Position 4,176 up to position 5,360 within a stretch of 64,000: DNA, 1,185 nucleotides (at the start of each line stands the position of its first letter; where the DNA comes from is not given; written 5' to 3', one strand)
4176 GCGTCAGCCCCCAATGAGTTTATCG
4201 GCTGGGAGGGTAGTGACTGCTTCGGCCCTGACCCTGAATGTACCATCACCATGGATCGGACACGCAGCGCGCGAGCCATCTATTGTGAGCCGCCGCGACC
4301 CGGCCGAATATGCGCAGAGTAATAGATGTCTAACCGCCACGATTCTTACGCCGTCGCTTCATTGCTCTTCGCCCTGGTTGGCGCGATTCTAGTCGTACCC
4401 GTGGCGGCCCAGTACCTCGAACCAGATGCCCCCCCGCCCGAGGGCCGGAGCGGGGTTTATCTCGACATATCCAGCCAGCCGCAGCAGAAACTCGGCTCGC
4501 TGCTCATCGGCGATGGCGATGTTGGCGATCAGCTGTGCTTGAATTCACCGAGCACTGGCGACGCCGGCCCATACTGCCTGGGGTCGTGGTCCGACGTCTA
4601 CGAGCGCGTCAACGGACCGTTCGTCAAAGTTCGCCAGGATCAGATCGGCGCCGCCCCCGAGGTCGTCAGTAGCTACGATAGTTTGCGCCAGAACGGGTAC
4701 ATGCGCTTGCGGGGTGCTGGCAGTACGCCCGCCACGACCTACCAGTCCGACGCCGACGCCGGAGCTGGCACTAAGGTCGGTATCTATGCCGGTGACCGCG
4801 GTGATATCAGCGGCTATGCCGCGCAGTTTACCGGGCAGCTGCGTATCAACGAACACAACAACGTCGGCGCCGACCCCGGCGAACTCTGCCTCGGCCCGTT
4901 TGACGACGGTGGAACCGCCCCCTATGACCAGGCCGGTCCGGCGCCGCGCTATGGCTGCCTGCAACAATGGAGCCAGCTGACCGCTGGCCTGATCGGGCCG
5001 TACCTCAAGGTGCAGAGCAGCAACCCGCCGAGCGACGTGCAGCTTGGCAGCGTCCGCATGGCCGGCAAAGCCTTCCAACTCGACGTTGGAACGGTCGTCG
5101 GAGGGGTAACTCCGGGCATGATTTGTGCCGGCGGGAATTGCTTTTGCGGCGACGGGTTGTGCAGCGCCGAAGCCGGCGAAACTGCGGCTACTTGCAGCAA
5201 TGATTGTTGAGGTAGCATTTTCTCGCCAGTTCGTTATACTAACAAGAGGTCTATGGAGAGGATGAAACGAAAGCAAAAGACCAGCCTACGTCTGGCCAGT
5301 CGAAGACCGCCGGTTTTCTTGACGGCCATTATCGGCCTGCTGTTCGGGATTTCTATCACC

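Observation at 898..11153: Paralogous cluster of secreted cysteine-module proteins plus a 1453-aa anchored giant, directly upstream of the type IV pilus promoter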

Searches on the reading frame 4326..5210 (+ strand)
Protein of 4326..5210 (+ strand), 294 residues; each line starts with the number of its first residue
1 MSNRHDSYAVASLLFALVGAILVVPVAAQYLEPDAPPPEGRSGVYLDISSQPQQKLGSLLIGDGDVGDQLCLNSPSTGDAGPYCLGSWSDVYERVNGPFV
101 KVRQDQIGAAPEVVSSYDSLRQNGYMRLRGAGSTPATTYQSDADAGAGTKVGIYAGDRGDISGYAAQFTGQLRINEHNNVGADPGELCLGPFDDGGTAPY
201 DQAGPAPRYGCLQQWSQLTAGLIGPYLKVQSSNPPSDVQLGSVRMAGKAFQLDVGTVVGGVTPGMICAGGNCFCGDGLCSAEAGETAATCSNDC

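Call 8: search_protein_families(library=pfam, proteins=[window:4326-5210:+], max_evalue=1)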
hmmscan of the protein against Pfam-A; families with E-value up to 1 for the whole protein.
window:4326-5210:+ (294 aa): 0 families

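Call 9: search_protein_families(library=ncbifam, proteins=[window:4326-5210:+], max_evalue=1)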
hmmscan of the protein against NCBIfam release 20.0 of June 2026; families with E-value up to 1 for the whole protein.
window:4326-5210:+ (294 aa): 0 families

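Call 19: find_homologous_proteins(query=window:4326-5210:+, max_evalue=0.001)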
Query window:4326-5210:+ (294 aa): 1 proteins with E <= 0.001 among 2847 candidates.
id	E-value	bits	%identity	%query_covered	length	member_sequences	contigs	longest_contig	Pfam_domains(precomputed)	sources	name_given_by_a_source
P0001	3.1e-195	665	100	100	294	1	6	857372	-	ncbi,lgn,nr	ncbi:MAG: hypothetical protein HYY50_01505 [Candidatus Kerfeldbacteria bacterium]|nr:hypothetical pr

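Call 34: search_protein_representatives(alignment_id=A2)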
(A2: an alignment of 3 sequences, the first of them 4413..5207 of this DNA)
Query: 3 sequences, 257 profile positions. Proteins with E-value up to 0.001 (for the whole library): 131; up to 1e-10: 113; up to 1e-30: 43. The best 131 are listed.
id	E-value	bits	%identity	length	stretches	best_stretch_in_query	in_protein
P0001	1.9e-115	401.2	-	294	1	1-255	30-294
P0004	4.5e-110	383.6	-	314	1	1-257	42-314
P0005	3.7e-91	321.6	-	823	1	36-257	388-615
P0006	2.3e-48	181.4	-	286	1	1-255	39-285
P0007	1.2e-47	179.0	-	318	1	1-256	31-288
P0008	6.2e-47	176.7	-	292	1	1-255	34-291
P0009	6.9e-47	176.5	-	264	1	1-256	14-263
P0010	8.2e-43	163.2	-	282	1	1-255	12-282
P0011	4.5e-42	160.7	-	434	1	2-255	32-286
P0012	2.0e-41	158.6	-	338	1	1-255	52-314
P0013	2.9e-41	158.1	-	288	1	1-255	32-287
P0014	1.8e-40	155.5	-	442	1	2-255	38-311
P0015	6.2e-39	150.5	-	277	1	1-255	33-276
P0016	9.3e-39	149.9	-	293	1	1-257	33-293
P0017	6.6e-38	147.1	-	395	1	2-256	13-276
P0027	6.5e-35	137.3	-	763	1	1-256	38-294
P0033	7.9e-33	130.5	-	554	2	35-255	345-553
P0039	1.6e-31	126.1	-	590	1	13-256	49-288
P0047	2.0e-30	122.6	-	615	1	3-256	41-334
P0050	1.2e-29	120.1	-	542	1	1-256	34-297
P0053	7.5e-29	117.4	-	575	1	1-256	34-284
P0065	1.1e-26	110.3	-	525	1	16-256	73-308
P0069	2.7e-26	109.0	-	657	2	111-255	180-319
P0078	9.5e-25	104.0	-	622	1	11-256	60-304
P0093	1.6e-20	90.2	-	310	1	15-255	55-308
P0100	1.8e-18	83.4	-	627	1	3-256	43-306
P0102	2.9e-18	82.7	-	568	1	14-256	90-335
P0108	7.2e-17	78.1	-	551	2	107-255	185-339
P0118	5.0e-08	49.2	-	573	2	117-256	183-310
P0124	2.3e-06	43.7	-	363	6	224-255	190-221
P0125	4.5e-06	42.8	-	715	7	101-150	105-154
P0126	5.6e-06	42.5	-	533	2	18-119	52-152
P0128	2.3e-05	40.5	-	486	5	225-256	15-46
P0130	3.5e-05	39.8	-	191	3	229-255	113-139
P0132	4.7e-04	36.2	-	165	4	228-255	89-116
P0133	5.2e-04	36.0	-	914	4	107-178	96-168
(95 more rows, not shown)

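Call 37: find_homologous_proteins(query=A4, max_evalue=0.00001)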
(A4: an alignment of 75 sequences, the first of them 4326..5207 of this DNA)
Query A4 (75 sequences) (294 aa, profile of the alignment): 2 proteins with E <= 0.00001 among 8000 candidates.
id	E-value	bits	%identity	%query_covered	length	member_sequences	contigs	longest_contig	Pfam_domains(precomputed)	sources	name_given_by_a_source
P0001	2.4e-70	256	100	100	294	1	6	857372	-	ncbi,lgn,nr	ncbi:MAG: hypothetical protein HYY50_01505 [Candidatus Kerfeldbacteria bacterium]|nr:hypothetical pr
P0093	1.5e-62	230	23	85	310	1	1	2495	-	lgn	-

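Call 44: list_cluster_members(proteins=[P0006, P0008, P0011, P0014, P0016, P0027, P0033, P0047, P0069, P0124])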
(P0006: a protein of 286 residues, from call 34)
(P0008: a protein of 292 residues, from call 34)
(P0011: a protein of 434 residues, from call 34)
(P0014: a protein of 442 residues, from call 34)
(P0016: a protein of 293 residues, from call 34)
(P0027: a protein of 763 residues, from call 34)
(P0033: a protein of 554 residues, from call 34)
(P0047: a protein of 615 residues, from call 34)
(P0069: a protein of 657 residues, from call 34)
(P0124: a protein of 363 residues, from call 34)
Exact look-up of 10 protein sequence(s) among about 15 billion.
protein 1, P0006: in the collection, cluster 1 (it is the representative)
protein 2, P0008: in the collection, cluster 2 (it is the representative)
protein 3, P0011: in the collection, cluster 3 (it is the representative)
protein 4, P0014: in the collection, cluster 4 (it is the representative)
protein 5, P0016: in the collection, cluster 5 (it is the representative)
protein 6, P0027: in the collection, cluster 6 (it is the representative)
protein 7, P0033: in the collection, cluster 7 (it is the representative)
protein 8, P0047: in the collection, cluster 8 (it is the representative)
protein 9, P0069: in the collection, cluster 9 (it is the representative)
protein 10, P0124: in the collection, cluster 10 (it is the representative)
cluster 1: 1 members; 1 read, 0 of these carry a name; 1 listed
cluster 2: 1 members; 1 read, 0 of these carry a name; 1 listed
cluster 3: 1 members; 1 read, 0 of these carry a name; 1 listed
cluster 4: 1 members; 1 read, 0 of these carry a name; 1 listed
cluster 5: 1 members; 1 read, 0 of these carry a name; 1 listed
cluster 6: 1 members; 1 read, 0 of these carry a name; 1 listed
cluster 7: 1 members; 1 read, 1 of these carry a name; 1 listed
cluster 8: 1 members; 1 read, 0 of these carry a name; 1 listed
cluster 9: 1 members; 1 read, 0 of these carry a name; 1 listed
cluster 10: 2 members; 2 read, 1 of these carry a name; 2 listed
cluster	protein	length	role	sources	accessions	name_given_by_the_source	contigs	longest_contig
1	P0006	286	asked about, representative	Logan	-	-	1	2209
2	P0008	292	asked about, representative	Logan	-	-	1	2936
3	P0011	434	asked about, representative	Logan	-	-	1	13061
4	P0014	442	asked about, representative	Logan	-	-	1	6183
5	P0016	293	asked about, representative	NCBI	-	-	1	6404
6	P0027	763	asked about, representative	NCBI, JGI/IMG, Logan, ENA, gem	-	-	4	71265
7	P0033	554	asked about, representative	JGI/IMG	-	hypothetical protein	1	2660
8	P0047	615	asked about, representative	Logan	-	-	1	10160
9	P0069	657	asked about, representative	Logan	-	-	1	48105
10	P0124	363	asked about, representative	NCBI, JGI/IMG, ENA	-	-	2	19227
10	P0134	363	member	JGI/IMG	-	hypothetical protein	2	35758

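Call 45: find_encoding_contigs(protein=P0027, flank=10000, max_places=2)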
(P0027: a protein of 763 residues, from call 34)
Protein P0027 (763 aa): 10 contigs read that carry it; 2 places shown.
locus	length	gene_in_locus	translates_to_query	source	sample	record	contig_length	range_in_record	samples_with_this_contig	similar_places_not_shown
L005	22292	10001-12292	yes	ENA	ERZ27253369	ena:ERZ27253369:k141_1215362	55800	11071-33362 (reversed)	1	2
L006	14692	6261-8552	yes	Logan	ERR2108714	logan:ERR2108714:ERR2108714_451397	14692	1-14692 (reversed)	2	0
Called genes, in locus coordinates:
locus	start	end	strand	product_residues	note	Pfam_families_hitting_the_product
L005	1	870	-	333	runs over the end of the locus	PF00709:Adenylsucc_synt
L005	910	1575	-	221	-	PF01966:HD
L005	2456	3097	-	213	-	PF00156:Pribosyltran (weak)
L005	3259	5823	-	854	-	PF02861:Clp_N, PF00004:AAA, PF23569:NBD_SMAX1, PF17871:AAA_lid_9, PF00004:AAA, PF07724:AAA_2, PF07728:AAA_5, PF10431:ClpB_D2-small, +6 more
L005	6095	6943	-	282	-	PF25231:DUF7847 (weak)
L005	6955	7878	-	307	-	PF01435:Peptidase_M48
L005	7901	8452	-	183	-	PF04011:LemA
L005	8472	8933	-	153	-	-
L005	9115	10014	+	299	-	-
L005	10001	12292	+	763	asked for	PF01079:Hint (weak), PF07591:PT-HINT, PF13403:Hint_2, PF14890:Intein_splicing (faint)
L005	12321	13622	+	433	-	-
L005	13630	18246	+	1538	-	-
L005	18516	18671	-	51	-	-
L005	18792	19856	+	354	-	PF06723:MreB_Mbl (faint), PF11104:PilM_2, PF08841:DDR (faint), PF14450:FtsA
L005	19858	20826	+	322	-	-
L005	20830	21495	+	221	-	-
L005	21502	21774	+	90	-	-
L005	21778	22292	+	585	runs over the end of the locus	PF13476:AAA_23 (faint), PF05157:MshEN, PF00437:T2SSE, PF13555:AAA_29 (weak)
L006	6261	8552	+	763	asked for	PF01079:Hint (weak), PF07591:PT-HINT, PF13403:Hint_2, PF14890:Intein_splicing (faint)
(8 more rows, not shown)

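Call 46: find_encoding_contigs(protein=P0093, flank=10000, max_places=2)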
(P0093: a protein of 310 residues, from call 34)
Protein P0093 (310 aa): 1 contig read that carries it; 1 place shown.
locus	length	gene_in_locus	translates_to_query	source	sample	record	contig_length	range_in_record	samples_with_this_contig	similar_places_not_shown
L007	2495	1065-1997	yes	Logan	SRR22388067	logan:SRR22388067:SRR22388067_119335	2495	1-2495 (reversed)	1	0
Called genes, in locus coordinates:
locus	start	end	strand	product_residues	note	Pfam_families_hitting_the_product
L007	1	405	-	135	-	?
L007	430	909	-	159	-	-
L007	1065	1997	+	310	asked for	-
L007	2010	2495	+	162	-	?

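Call 47: list_cluster_members(proteins=[P0039, P0050, P0053, P0065, P0078, P0100, P0102, P0108, P0118, P0126])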
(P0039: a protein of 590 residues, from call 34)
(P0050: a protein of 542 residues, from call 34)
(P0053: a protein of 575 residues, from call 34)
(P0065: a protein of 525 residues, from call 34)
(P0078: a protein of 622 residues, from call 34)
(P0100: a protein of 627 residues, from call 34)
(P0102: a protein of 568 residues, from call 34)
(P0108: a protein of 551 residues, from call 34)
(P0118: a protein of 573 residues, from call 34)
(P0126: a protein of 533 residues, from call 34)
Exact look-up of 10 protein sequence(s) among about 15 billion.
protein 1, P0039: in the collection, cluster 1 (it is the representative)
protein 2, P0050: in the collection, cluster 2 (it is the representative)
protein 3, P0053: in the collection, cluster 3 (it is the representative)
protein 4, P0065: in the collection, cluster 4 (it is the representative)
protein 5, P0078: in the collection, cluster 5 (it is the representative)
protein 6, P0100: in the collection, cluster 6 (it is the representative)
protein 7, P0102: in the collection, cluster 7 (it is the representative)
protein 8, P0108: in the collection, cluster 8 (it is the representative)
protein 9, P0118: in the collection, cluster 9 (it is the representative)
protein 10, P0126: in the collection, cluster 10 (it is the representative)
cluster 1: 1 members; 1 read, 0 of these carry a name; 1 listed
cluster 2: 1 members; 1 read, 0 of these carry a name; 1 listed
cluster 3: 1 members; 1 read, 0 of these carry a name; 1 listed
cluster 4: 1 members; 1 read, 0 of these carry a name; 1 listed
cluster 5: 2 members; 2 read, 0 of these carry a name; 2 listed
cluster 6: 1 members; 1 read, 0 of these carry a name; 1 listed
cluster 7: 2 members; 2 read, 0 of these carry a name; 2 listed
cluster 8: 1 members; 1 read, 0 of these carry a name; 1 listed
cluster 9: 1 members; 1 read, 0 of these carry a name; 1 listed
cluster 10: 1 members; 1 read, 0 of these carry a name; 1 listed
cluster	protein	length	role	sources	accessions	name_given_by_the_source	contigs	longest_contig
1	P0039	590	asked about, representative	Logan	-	-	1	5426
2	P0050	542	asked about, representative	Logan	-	-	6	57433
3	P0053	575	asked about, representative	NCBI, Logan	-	-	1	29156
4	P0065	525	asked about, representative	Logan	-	-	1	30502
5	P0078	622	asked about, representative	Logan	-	-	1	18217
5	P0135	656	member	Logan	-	-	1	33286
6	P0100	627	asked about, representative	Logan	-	-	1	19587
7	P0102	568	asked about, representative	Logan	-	-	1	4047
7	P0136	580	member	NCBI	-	-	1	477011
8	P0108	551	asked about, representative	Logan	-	-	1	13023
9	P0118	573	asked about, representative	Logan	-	-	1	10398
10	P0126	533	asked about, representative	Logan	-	-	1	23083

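Call 48: find_encoding_contigs(protein=P0069, flank=10000, max_places=1)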
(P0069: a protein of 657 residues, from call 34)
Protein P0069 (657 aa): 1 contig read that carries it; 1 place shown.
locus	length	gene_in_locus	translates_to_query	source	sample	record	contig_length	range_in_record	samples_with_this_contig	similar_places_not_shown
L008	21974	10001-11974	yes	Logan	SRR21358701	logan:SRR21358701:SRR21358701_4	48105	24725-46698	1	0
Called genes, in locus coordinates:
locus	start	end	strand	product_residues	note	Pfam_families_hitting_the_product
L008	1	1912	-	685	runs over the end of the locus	PF17191:RecG_wedge, PF00270:DEAD, PF04851:ResIII, PF00271:Helicase_C, PF19833:RecG_dom3_C (faint)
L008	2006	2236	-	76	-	-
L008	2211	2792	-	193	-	PF01797:Y1_Tnp (weak)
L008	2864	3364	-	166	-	-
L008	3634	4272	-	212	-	PF00156:Pribosyltran (faint)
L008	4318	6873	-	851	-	PF02861:Clp_N, PF23569:NBD_SMAX1, PF00004:AAA, PF17871:AAA_lid_9, PF00004:AAA, PF07724:AAA_2, PF07728:AAA_5, PF10431:ClpB_D2-small, +8 more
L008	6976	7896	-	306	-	PF01435:Peptidase_M48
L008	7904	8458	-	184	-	PF04011:LemA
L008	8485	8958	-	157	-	-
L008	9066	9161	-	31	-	-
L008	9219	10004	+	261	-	-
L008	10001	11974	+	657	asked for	PF01079:Hint, PF07591:PT-HINT, PF13403:Hint_2, PF14890:Intein_splicing (faint)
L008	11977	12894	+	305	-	-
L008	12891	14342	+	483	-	-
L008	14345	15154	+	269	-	-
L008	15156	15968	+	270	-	-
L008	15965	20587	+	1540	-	-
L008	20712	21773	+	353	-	PF11104:PilM_2, PF06723:MreB_Mbl (weak), PF08841:DDR (faint), PF14450:FtsA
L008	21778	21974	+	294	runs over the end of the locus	-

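Call 49: find_encoding_contigs(protein=P0136, flank=10000, max_places=1)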
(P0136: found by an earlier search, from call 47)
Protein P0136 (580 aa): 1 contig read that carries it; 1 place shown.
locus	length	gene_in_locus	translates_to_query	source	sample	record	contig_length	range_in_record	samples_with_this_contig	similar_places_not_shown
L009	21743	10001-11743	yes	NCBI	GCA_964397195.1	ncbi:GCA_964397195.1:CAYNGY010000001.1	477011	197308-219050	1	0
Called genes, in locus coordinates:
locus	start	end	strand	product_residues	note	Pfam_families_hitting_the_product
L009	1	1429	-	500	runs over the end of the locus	PF01551:Peptidase_M23, PF01839:FG-GAP (faint)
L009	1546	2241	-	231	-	PF02475:TRM5-TYW2_MTfase (weak), PF05175:MTS, PF13489:Methyltransf_23, PF03602:Cons_hypoth95, PF06325:PrmA, PF13847:Methyltransf_31, PF08241:Methyltransf_11 (weak), PF13649:Methyltransf_25, +4 more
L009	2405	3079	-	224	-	PF02834:LigT_PEase (faint), PF13563:2_5_RNA_ligase2 (weak)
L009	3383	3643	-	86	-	-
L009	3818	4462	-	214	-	-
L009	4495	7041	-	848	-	PF02861:Clp_N, PF23569:NBD_SMAX1, PF00004:AAA, PF17871:AAA_lid_9, PF00158:Sigma54_activat, PF00004:AAA, PF07724:AAA_2, PF07728:AAA_5, +9 more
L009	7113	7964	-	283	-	-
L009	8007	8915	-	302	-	PF01435:Peptidase_M48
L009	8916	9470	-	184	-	PF04011:LemA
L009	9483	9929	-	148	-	-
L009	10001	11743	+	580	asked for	-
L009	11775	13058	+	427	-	-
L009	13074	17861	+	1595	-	-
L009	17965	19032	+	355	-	PF11104:PilM_2, PF06723:MreB_Mbl (weak), PF08841:DDR (faint), PF14450:FtsA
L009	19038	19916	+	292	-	-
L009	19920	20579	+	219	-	-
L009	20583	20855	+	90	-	-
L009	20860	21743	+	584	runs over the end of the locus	PF05157:MshEN, PF00437:T2SSE, PF13555:AAA_29 (weak)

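Call 50: find_encoding_contigs(protein=P0050, flank=10000, max_places=1)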
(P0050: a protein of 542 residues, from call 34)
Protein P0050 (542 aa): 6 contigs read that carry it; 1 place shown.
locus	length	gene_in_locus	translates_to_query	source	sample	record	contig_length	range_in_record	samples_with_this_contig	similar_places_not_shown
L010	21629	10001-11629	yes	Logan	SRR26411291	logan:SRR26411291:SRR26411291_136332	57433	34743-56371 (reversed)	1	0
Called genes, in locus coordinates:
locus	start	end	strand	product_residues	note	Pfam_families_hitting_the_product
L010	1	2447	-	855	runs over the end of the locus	PF02861:Clp_N, PF00004:AAA, PF23569:NBD_SMAX1, PF17871:AAA_lid_9, PF00004:AAA, PF07724:AAA_2, PF07728:AAA_5, PF10431:ClpB_D2-small, +7 more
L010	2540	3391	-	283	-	PF10110:GPDPase_memb (weak)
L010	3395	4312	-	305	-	PF01435:Peptidase_M48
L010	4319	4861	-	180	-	PF04011:LemA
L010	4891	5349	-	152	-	-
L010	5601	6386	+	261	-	-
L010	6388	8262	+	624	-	-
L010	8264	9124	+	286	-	-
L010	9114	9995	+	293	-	-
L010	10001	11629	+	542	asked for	PF18998:Flg_new_2 (faint)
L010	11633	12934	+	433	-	-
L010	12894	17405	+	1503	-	-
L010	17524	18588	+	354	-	PF11104:PilM_2, PF06723:MreB_Mbl (faint), PF08841:DDR (faint), PF14450:FtsA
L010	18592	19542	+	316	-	-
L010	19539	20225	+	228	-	-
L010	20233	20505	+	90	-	-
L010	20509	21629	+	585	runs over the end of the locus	PF05157:MshEN, PF00437:T2SSE, PF13476:AAA_23 (weak), PF13555:AAA_29 (faint)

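Call 51: find_encoding_contigs(protein=P0126, flank=10000, max_places=1)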
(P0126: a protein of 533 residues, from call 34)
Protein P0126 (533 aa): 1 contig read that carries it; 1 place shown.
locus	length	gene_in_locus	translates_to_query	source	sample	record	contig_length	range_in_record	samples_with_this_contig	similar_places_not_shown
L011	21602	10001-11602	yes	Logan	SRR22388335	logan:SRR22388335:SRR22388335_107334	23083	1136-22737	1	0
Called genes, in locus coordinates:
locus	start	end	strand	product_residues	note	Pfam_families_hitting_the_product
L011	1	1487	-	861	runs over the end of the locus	PF02861:Clp_N, PF00004:AAA, PF23569:NBD_SMAX1, PF17871:AAA_lid_9, PF00004:AAA, PF07724:AAA_2, PF07728:AAA_5, PF10431:ClpB_D2-small, +9 more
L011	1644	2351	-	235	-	PF06790:UPF0259 (weak)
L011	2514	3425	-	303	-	PF01435:Peptidase_M48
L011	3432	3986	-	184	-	PF04011:LemA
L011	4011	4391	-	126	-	-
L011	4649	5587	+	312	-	-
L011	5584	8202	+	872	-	-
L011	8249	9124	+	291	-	-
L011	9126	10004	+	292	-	-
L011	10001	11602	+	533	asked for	-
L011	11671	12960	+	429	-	-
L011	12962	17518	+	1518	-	-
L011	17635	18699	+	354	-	PF11104:PilM_2, PF06723:MreB_Mbl (weak), PF14450:FtsA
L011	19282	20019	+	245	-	-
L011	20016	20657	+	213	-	-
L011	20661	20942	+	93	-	-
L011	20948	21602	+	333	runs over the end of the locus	?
